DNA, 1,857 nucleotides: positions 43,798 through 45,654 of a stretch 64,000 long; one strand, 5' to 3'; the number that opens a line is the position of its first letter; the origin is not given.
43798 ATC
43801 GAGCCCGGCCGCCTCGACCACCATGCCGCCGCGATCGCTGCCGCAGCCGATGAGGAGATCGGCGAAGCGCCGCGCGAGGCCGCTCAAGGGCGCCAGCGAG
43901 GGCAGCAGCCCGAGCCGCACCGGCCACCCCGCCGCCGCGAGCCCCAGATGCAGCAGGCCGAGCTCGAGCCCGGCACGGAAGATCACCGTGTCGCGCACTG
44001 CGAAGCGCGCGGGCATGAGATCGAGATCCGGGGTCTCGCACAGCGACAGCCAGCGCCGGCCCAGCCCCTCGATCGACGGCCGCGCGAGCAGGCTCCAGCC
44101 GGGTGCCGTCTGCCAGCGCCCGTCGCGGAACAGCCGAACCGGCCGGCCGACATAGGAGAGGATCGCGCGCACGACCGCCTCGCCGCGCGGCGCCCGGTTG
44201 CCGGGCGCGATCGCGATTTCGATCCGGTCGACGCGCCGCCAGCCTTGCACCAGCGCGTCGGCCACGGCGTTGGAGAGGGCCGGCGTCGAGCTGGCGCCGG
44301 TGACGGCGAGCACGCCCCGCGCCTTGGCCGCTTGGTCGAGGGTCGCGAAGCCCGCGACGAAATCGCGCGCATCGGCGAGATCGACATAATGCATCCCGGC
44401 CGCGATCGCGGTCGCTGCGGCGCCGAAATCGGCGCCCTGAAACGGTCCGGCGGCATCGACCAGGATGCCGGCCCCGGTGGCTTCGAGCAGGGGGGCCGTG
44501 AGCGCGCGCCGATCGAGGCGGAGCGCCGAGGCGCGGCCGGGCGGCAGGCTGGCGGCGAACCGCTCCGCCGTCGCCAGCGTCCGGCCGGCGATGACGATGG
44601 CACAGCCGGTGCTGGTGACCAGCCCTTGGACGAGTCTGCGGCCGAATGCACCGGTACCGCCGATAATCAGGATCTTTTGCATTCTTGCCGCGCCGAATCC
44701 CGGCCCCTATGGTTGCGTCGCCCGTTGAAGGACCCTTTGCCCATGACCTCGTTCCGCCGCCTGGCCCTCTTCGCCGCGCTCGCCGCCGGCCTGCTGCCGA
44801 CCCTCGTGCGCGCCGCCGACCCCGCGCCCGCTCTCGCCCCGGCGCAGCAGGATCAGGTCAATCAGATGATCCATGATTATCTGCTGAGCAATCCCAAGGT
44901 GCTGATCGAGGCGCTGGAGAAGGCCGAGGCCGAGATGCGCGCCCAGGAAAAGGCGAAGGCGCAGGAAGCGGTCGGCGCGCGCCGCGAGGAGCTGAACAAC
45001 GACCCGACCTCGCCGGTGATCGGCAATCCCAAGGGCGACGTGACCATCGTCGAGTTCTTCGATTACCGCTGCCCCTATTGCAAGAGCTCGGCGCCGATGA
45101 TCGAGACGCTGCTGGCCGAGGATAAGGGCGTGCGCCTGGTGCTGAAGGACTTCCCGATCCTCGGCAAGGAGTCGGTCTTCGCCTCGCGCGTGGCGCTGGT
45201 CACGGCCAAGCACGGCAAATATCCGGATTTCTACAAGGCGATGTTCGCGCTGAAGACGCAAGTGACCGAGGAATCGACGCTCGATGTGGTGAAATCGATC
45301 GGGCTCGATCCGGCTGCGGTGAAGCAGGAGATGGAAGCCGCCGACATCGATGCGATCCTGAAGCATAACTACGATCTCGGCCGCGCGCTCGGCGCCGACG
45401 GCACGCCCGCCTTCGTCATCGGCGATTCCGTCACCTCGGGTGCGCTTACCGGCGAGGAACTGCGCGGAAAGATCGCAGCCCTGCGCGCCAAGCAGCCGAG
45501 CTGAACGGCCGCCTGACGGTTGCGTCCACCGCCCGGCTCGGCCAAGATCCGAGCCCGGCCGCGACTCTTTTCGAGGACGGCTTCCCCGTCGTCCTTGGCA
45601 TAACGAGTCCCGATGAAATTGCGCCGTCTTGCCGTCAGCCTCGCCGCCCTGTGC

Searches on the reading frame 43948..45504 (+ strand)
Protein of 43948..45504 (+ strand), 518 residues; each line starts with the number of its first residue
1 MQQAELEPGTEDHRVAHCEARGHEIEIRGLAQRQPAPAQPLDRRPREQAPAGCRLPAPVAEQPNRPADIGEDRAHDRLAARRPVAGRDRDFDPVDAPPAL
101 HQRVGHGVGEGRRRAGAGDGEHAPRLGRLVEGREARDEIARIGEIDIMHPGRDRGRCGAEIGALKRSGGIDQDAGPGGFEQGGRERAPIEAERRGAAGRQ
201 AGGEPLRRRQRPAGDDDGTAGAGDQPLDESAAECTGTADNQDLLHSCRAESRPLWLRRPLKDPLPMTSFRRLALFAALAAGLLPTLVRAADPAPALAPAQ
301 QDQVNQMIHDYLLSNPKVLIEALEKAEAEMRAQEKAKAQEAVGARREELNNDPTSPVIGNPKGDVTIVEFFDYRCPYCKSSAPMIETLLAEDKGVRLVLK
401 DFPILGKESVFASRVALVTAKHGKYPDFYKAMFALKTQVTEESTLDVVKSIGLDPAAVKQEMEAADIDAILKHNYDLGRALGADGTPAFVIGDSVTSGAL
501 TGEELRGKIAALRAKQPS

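Call 3: search_protein_families(library=pfam, proteins=[window:43948-45504:+], max_evalue=0.01)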
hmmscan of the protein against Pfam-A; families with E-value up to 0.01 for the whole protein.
window:43948-45504:+ (518 aa): 4 families
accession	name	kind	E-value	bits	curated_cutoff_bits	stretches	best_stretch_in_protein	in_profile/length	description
PF01323.26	DSBA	-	7.4e-22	78.5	25.6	1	366-509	1-190/191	DSBA-like thioredoxin domain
PF13462.12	Thioredoxin_4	-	6.8e-20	72.3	23.2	1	353-509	3-163/165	Thioredoxin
PF18312.6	ScsC_N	-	1.1e-08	35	25.8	1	300-333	1-34/34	Copper resistance protein ScsC N-terminal domain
PF13098.12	Thioredoxin_2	-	0.00011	23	27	1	362-505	4-100/104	Thioredoxin-like domain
